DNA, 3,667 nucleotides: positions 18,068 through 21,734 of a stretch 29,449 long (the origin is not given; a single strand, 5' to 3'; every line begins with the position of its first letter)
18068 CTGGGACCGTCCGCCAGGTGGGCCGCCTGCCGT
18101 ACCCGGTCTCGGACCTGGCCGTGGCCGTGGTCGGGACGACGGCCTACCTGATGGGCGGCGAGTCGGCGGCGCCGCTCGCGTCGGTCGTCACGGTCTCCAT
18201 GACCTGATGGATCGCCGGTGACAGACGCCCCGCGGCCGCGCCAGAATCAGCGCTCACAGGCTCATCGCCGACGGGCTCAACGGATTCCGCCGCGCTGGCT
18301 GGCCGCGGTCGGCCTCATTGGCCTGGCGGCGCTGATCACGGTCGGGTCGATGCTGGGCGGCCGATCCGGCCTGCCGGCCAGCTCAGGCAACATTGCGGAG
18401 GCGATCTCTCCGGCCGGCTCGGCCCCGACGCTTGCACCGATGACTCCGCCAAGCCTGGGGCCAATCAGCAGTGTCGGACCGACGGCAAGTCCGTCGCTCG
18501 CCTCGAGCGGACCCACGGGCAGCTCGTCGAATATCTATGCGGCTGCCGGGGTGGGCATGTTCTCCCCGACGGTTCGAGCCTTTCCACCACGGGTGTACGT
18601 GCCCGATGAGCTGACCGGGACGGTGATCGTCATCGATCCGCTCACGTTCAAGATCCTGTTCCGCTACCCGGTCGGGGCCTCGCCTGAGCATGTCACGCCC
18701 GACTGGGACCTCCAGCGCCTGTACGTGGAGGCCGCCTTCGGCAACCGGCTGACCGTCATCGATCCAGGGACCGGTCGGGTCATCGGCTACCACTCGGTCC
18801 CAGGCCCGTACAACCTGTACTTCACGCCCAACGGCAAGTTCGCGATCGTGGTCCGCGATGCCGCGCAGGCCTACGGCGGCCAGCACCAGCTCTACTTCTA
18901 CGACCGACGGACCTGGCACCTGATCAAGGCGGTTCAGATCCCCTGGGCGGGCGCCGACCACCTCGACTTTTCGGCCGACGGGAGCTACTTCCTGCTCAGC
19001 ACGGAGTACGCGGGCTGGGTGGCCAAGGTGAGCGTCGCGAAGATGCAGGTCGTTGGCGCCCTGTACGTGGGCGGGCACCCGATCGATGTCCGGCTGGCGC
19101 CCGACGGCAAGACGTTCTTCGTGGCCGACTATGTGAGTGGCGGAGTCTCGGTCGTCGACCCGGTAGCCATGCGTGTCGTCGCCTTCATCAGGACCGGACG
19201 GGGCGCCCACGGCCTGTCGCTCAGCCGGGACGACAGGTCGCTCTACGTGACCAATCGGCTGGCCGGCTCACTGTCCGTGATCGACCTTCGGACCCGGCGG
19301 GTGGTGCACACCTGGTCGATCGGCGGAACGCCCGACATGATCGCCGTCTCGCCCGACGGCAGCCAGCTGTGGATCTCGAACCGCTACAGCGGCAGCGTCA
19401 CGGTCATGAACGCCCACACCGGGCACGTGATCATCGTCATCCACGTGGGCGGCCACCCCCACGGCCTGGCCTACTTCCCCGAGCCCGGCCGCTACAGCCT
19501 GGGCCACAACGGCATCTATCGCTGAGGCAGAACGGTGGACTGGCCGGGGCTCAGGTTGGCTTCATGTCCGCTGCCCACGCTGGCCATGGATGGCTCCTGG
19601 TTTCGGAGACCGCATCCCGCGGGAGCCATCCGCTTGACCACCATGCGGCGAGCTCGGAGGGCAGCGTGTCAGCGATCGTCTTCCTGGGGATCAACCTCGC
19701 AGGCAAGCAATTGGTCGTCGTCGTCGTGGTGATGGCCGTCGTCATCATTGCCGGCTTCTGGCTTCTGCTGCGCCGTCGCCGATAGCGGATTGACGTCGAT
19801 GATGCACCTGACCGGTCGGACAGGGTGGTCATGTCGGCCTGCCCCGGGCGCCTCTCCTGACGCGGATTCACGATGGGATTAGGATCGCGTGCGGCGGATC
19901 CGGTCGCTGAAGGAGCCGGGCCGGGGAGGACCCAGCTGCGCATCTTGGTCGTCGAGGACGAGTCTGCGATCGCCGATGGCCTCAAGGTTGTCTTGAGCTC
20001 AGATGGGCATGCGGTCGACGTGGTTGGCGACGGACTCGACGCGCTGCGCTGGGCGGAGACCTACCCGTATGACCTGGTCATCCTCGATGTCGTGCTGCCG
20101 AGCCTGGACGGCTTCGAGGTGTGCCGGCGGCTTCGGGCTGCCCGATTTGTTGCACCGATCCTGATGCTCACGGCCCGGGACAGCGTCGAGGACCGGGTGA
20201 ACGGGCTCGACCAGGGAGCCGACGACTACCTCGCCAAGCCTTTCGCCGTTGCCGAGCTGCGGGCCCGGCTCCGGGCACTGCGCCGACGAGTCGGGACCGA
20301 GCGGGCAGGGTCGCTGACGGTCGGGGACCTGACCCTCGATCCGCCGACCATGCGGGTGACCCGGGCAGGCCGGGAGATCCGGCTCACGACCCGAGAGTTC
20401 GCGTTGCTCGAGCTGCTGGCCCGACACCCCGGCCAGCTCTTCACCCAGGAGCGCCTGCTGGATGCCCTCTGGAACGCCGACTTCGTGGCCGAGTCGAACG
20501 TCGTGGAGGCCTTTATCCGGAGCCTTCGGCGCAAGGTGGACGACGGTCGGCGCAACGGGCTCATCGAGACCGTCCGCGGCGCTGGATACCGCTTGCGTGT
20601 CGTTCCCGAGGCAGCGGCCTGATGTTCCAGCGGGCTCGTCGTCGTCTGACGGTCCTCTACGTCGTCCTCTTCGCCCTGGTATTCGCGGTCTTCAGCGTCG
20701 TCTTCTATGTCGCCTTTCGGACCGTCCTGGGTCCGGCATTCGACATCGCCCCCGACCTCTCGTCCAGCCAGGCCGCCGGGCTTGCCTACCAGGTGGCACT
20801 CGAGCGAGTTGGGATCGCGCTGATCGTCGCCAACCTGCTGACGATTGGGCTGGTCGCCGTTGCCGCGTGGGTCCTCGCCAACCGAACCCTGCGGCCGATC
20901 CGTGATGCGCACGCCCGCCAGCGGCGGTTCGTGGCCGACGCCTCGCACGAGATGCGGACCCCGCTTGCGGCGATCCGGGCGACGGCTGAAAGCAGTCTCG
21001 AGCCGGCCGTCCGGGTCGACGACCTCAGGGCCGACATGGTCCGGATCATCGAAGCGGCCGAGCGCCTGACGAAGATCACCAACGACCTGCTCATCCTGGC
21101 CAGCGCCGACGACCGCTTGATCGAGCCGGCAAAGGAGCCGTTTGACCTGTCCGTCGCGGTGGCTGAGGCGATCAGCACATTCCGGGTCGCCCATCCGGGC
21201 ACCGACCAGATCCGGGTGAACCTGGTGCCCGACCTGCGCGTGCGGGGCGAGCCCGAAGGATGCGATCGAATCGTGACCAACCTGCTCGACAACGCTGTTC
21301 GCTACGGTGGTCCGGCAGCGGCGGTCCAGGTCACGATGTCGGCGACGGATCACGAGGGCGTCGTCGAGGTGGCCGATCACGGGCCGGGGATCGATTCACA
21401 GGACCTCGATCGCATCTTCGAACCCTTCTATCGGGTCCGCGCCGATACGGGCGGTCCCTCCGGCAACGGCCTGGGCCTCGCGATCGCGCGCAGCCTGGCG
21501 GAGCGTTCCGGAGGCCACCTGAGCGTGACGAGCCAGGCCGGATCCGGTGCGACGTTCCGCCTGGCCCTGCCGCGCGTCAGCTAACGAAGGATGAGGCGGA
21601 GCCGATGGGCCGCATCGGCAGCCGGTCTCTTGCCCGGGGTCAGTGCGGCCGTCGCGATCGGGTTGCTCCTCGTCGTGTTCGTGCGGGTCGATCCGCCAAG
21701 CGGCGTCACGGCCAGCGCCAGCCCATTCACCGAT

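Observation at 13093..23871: Candidate undescribed cell-envelope modification system: three GT-C enzymes, phosphoesterase, two beta-propellers, DUF347 and a TCS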

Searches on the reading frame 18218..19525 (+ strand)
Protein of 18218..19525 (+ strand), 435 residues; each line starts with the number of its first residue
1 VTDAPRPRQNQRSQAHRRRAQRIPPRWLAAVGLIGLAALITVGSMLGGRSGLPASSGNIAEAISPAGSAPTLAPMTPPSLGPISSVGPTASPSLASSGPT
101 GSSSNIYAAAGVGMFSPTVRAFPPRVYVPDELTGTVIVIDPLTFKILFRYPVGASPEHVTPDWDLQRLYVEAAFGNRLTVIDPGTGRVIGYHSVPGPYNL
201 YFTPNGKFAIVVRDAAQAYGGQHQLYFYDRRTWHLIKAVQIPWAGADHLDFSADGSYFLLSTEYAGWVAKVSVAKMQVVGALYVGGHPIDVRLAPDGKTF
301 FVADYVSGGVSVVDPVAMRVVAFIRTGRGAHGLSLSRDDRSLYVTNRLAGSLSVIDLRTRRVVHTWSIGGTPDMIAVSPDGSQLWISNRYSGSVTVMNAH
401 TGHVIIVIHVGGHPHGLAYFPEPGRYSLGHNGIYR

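Call 6: search_protein_families(library=pfam, proteins=[window:18218-19525:+], max_evalue=0.01)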
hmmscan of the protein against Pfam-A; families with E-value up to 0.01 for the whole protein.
window:18218-19525:+ (435 aa): 6 families
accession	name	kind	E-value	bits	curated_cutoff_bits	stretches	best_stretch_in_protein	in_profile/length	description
PF21783.3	YNCE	-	1.1e-28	101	27.1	1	125-417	41-331/339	YNCE-like beta-propeller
PF10282.15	Lactonase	-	9.6e-10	38.6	21.7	1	329-399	245-320/344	Lactonase, 7-bladed beta-propeller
PF02239.22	Cytochrom_D1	-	1e-09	37.9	25.5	1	300-408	7-115/368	Cytochrome D1 heme domain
PF25174.1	Beta-prop_THOC3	-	4.7e-05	23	305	0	333-404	52-122/272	THOC3 beta-propeller domain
PF23414.1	Beta-prop_EML_2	-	0.00024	21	90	0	340-411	10-80/266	Echinoderm microtubule-associated protein second beta-propeller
PF08450.18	SGL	-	0.0082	16.2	26.3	0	299-410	114-222/246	SMP-30/Gluconolactonase/LRE-like region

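Call 43: search_protein_families(library=ncbifam, proteins=[window:18218-19525:+], max_evalue=0.001)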
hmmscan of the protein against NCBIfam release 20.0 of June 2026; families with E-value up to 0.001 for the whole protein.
window:18218-19525:+ (435 aa): 8 families
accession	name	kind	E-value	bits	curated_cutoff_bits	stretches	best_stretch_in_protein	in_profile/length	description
TIGR03866.1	PQQ_ABC_repeats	subfamily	1.2e-39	136.2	287.3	2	126-372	55-303/310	PQQ-dependent catabolism-associated beta-propeller protein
TIGR02276.1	beta_rpt_yvtn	repeat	7.9e-31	105.8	27.85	3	379-419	1-41/42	beta-propeller repeat protein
NF052460.1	L-NosZ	equivalog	2e-23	82.6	700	1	203-366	51-212/480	clade III lactonase-type nitrous-oxide reductase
NF052340.1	hydrazine_beta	equivalog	5.1e-18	65.3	560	2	333-417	38-122/372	hydrazine synthase subunit beta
NF052342.1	hydrazine_BC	exception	9.2e-13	47.2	1250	2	288-390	41-143/690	hydrazine synthase subunit beta-gamma fusion subunit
NF052280.1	7_blade_YncE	equivalog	1.8e-12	46.8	400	1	290-404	220-333/338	7-bladed beta-propeller protein YncE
NF048007.1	MmpL3Stblzr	equivalog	1.9e-10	40.5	600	1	243-343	221-323/366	MmpL3/TtfA transport complex stabilizer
NF038117.1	choice_anch_I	subfamily_domain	6.2e-07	28.6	300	0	347-388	72-113/458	choice-of-anchor I family protein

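Call 87: find_related_loci(query=window:18218-19525:+, collection=metagenome_contigs, flank=10000)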
Query window:18218-19525:+ (435 aa) in metagenome_contigs; peptide patterns used: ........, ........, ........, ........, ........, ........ (x = any residue, [..] = any of these).
236 stretches matched a pattern; 32 encode a relative of the query (tblastn E <= 1e-3); 32 distinct loci.
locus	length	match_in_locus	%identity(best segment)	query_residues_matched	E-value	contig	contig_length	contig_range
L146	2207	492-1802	80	1-435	0e+0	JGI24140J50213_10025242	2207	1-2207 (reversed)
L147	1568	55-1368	77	1-435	0e+0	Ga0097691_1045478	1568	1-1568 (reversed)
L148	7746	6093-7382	67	8-435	0e+0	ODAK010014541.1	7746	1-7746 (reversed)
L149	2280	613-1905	62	8-435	0e+0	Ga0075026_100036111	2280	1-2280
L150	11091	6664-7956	62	8-435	5e-169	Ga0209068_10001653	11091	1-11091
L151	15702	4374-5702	62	7-435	5e-167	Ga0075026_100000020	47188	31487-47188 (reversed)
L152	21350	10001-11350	59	7-435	4e-164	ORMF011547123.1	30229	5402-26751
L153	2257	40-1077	68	94-435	2e-170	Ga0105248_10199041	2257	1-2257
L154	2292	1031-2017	72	105-435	2e-169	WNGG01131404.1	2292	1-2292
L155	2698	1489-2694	61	6-435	2e-166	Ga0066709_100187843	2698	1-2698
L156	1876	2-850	81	115-435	1e-165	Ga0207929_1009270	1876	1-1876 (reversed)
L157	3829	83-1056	70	105-435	4e-139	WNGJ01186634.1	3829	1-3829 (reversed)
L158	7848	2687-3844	56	58-435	5e-131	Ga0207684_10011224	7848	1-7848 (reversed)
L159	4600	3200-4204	60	102-435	6e-130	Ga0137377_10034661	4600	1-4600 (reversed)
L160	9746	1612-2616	60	102-435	5e-127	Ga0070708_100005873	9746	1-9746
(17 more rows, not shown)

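Call 90: search_protein_families(library=pfam, proteins=[L152:5373-6791:+, L152:6985-8649:+, L152:414-1121:+, L148:133-1551:+, L148:1548-2444:+, L148:2711-3637:+, L148:3690-4772:-, L152:11665-12897:-, L152:12905-14653:-, L151:1267-3075:-], max_evalue=0.001)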
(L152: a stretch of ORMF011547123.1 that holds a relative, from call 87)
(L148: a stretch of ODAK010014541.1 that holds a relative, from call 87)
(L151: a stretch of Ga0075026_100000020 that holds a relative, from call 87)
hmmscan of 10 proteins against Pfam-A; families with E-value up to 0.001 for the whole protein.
L152:5373-6791:+ (472 aa): 3 families
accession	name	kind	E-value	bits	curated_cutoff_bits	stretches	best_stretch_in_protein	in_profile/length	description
PF13692.12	Glyco_trans_1_4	-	7.3e-23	81.8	27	1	291-426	2-138/142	Glycosyl transferases group 1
PF00534.26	Glycos_transf_1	-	8.3e-05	22.6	26.4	1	309-396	30-124/172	Glycosyl transferases group 1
PF13439.12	Glyco_transf_4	-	0.00057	20.4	28.5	0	94-278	9-169/170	Glycosyltransferase Family 4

L152:6985-8649:+ (554 aa): 1 family
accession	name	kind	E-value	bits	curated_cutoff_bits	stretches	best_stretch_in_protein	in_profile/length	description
PF13400.11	Tad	-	1e-05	26.2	22.3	1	2-44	4-45/47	Putative Flp pilus-assembly TadE/G-like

L152:414-1121:+ (235 aa): 0 families

L148:133-1551:+ (472 aa): 2 families
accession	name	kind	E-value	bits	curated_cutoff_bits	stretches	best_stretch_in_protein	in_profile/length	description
PF08353.15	MurT_C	-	1.4e-18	67.3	25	1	339-454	1-110/110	MurT ligase C-terminal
PF08245.18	Mur_ligase_M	-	1.3e-13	51.8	24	1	59-205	1-152/200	Mur ligase middle domain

L148:1548-2444:+ (298 aa): 1 family
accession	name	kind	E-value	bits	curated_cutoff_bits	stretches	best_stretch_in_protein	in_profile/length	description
PF07685.20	GATase_3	-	4.2e-27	95.5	27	1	12-234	2-195/196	CobB/CobQ-like glutamine amidotransferase domain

L148:2711-3637:+ (308 aa): 3 families
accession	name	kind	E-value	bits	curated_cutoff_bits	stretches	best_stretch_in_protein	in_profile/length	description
PF13360.13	PQQ_2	-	8.9e-13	48.9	27.6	1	156-287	26-153/233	Outer membrane protein assembly factor BamB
PF01436.27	NHL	-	3.8e-07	30.3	20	0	194-214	2-22/28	NHL repeat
PF08450.18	SGL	-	0.00087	19.4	26.3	0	162-197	193-228/246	SMP-30/Gluconolactonase/LRE-like region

L148:3690-4772:- (360 aa): 3 families
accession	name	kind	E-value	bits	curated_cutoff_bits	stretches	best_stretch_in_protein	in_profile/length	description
PF04173.18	DoxD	-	2.4e-11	44.3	22.7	1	40-181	3-149/167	TQO small subunit DoxD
PF00355.32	Rieske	-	2.2e-10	40.7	20.3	1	280-344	23-86/88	Rieske [2Fe-2S] domain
PF07681.17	DoxX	-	1.7e-06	29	23.6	1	39-140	2-84/85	DoxX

L152:11665-12897:- (410 aa): 1 family
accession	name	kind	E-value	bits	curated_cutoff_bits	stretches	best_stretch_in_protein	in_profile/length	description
PF00753.33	Lactamase_B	-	2.8e-05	24.6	22.7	0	14-104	3-83/196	Metallo-beta-lactamase superfamily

L152:12905-14653:- (582 aa): 0 families

L151:1267-3075:- (602 aa): 2 families
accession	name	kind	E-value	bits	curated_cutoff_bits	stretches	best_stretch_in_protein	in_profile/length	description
PF03816.19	LytR_cpsA_psr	-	4.1e-28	98.9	24.6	1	222-396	1-147/150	LytR_cpsA_psr family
PF18935.5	DUF5683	-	0.00057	20.3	26.7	0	13-48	2-38/151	Family of unknown function (DUF5683)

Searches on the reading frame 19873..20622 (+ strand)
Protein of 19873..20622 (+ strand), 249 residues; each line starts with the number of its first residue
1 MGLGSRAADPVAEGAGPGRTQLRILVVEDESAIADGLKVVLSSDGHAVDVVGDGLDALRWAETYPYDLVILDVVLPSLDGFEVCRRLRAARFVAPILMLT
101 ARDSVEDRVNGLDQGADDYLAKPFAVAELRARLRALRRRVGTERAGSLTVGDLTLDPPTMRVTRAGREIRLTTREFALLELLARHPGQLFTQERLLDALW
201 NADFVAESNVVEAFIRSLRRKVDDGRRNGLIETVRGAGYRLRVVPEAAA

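Call 6: search_protein_families(library=pfam, proteins=[window:19873-20622:+], max_evalue=0.01)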
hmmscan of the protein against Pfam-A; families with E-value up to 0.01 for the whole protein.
window:19873-20622:+ (249 aa): 3 families
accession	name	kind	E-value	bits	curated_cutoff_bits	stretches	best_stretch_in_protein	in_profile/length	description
PF00072.30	Response_reg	-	3.6e-29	101.6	30.2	1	24-133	1-110/111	Response regulator receiver domain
PF00486.34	Trans_reg_C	-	1.6e-25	89.4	26.2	1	166-241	1-77/77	Transcriptional regulatory protein, C terminal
PF21695.3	GlnR_1st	-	0.0051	17.2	27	1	46-135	24-109/111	Transcription regulator GlnR, N-terminal domain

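Call 43: search_protein_families(library=ncbifam, proteins=[window:19873-20622:+], max_evalue=0.001)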
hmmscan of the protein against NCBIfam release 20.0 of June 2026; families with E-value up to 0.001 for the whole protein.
window:19873-20622:+ (249 aa): 104 families (the best 25 are shown)
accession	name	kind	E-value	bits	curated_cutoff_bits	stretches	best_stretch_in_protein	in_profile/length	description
NF041734.1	resp_reg_RppA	equivalog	3.4e-69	232.7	250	1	22-242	1-228/229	two-component system response regulator RppA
TIGR01387.1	cztR_silR_copR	subfamily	4.3e-66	222.7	279.2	1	24-241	1-218/218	heavy metal response regulator transcription factor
TIGR02154.1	PhoB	equivalog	1e-60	204.9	296.2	1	21-241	2-225/226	phosphate regulon transcriptional regulator PhoB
NF040689.1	MtrAB_MtrA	equivalog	3e-59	200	300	1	24-240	1-217/219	MtrAB system response regulator MtrA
NF008567.0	PRK11517.1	equivalog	2.3e-56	190.7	353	1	23-243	2-220/223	response regulator transcription factor HprR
NF008296.0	PRK11083.1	equivalog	2.8e-55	187.2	273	1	21-243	3-227/228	two-component system response regulator CreB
NF045944.1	ResRegRpaBCyano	equivalog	1.6e-54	184.7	330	1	25-241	1-227/229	response regulator transcription factor RpaB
NF007928.2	PRK10643.1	equivalog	1.9e-54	184.5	330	1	23-241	2-216/216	two-component system response regulator PmrA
NF007346.1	PRK09836.1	equivalog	5.1e-54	183.5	420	1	23-243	2-223/227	copper/silver response regulator transcription factor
NF045991.1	RespRegCtrARhodob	equivalog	2.3e-53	181.3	350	1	22-242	1-222/224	response regulator transcription factor CtrA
NF041733.1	resp_reg_CseB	equivalog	3.3e-53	180.4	350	1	23-242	2-227/228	two-component system response regulator CseB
NF040534.1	resp_reg_YycF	equivalog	2.5e-52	177.4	340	1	23-242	2-228/231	response regulator YycF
NF045914.1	RespRegNblR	equivalog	8.4e-50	169.5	300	1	23-242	8-226/228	response regulator transcription factor NblR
NF007663.1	PRK10336.1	equivalog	9e-50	169.4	345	1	22-241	1-216/219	quorum sensing response regulator transcription factor QseB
NF033120.0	vanR_FM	exception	6.8e-48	163.3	460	1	21-241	3-229/231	vancomycin resistance response regulator transcription factor, VanR-F/VanR-M family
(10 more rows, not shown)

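Call 53: search_solved_structures(query=window:19873-20622:+, max_evalue=1e-25)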
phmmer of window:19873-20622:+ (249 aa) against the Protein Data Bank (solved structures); distinct sequences matched with E-value up to 1e-25: 36.
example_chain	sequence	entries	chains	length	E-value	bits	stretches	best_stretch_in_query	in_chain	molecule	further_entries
1kgs_A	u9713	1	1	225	9.3e-52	179.3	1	22-242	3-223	DNA BINDING RESPONSE REGULATOR D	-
3r0j_A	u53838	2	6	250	5e-50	173.7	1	18-242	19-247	POSSIBLE TWO COMPONENT SYSTEM RESPONSE TRANSCRIPTIONAL POSITIVE REGULATOR PHOP | Response regulator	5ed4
9ji3_J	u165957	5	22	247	5.4e-50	173.6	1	19-242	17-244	DNA-binding response regulator | Possible two component system response transcriptional positive regulator PhoP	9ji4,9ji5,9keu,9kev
2gwr_A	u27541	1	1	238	3.9e-49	170.7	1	22-241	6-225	DNA-binding response regulator mtrA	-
1ys6_A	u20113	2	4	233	8.7e-49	169.6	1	18-243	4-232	Transcriptional regulatory protein prrA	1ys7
9ket_J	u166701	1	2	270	4.4e-46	160.7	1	60-242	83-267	Possible two component system response transcriptional positive regulator PhoP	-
2oqr_A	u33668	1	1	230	3.7e-44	154.4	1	22-241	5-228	Sensory transduction protein regX3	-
3q9s_A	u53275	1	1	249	9.1e-44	153.2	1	15-236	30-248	DNA-binding response regulator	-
8jo2_H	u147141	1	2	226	1.2e-41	146.3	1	22-241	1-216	DNA-binding transcriptional regulator BasR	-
4s04_A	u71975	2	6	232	1.3e-41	146.1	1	22-241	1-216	DNA-binding transcriptional regulator BasR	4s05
7lz9_A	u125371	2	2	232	1.9e-40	142.3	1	22-246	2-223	Putative two-component system response regulator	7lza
9dvt_R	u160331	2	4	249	8e-39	137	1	23-245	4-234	DNA-binding dual master transcriptional regulator RpaA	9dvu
6lgq_D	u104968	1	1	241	2.6e-36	128.8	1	18-241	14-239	DNA-binding response regulator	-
4kfc_A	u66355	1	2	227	4.3e-36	128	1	23-241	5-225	KDP operon transcriptional regulatory protein KdpE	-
4kny_A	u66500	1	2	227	6.9e-36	127.4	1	23-241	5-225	KDP operon transcriptional regulatory protein KdpE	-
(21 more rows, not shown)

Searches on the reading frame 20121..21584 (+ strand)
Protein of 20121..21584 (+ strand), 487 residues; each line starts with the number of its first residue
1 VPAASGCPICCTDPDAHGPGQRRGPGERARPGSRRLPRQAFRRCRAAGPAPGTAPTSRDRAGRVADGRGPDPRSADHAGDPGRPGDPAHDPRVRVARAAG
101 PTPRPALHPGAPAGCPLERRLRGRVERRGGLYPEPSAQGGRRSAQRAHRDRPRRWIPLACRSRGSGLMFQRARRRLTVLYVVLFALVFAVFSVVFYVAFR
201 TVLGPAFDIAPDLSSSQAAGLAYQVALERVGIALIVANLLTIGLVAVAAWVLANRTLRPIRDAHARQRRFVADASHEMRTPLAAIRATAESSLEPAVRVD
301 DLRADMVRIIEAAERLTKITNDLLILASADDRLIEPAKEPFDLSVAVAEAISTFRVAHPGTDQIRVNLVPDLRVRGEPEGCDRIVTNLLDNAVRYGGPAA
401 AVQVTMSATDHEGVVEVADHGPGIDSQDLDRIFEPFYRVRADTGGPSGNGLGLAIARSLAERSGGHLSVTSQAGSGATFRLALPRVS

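Call 6: search_protein_families(library=pfam, proteins=[window:20121-21584:+], max_evalue=0.01)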
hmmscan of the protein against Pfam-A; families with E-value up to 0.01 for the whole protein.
window:20121-21584:+ (487 aa): 3 families
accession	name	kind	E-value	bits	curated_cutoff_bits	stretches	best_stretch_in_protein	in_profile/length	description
PF02518.31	HATPase_c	-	4.4e-28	98.4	26.4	1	378-485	3-109/111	Histidine kinase-, DNA gyrase B-, and HSP90-like ATPase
PF00512.31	HisKA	-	2.2e-14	53.7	26.9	1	267-331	2-65/66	His Kinase A (phospho-acceptor) domain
PF13581.12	HATPase_c_2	-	1.7e-05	25.2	27.4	1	388-462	39-111/127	Histidine kinase-like ATPase domain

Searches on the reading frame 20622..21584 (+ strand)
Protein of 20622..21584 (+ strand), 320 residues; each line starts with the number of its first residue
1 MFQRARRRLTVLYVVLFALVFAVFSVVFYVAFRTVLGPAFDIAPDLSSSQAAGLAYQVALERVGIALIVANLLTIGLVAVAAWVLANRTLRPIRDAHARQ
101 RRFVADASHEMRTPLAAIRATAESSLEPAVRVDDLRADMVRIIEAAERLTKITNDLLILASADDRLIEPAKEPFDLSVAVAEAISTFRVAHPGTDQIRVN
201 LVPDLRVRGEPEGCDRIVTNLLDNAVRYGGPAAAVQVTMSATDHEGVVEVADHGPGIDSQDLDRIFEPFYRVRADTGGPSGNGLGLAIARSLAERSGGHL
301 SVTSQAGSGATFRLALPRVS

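Call 43: search_protein_families(library=ncbifam, proteins=[window:20622-21584:+], max_evalue=0.001)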
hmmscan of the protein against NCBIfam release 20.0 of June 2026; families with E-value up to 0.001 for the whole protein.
window:20622-21584:+ (320 aa): 82 families (the best 25 are shown)
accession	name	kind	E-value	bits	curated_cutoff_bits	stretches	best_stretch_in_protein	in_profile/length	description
NF041735.1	hist_kin_RppB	equivalog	5.7e-57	193.4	400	1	57-317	173-438/438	two-component system sensor histidine kinase RppB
NF046044.1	PnpS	equivalog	3.6e-47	161.2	400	1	89-317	159-390/390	two-component system histidine kinase PnpS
TIGR02966.1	phoR_proteo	equivalog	7.1e-44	150.2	334.2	1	87-315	101-332/333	phosphate regulon sensor histidine kinase PhoR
TIGR01386.1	cztS_silS_copS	subfamily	3.6e-42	144.9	292.55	1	87-317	228-457/457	heavy metal sensor histidine kinase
NF033092.0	HK_WalK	equivalog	2.4e-38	132.1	725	1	98-317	370-593/594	cell wall metabolism sensor histidine kinase WalK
NF040691.1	MtrAB_MtrB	equivalog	2.2e-36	126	450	1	100-319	271-493/507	MtrAB system histidine kinase MtrB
NF007345.0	PRK09835.1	subfamily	7.1e-35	120.5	423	1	87-318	249-480/482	Cu(+)/Ag(+) sensor histidine kinase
NF012163.2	BaeS_SmeS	equivalog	1.5e-32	113.2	500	1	95-305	235-445/457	sensor histidine kinase efflux regulator BaeS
NF008312.0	PRK11100.1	equivalog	6e-31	107.8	356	1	101-318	257-474/477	two-component system sensor histidine kinase CreC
NF010411.0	PRK13837.1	equivalog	9.6e-31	106.6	647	1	108-318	458-675/828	two-component system VirA-like sensor kinase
NF008543.0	PRK11466.1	equivalog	1.9e-28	98.8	982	1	95-317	439-661/914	TMAO reductase system sensor histidine kinase/response regulator TorS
NF008468.0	PRK11360.1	equivalog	2e-28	99.1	646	1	102-318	398-608/616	two-component system sensor histidine kinase AtoS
NF007837.0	PRK10549.1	equivalog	2.2e-28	99.2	603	1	98-317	238-457/466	envelope stress sensor histidine kinase BaeS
NF007898.0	PRK10604.1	equivalog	5.4e-28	98.3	478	1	98-318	210-423/433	two-component system sensor histidine kinase RstB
NF008235.0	PRK11006.1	equivalog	1.9e-27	96.2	390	1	83-318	187-423/431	phosphate regulon sensor histidine kinase PhoR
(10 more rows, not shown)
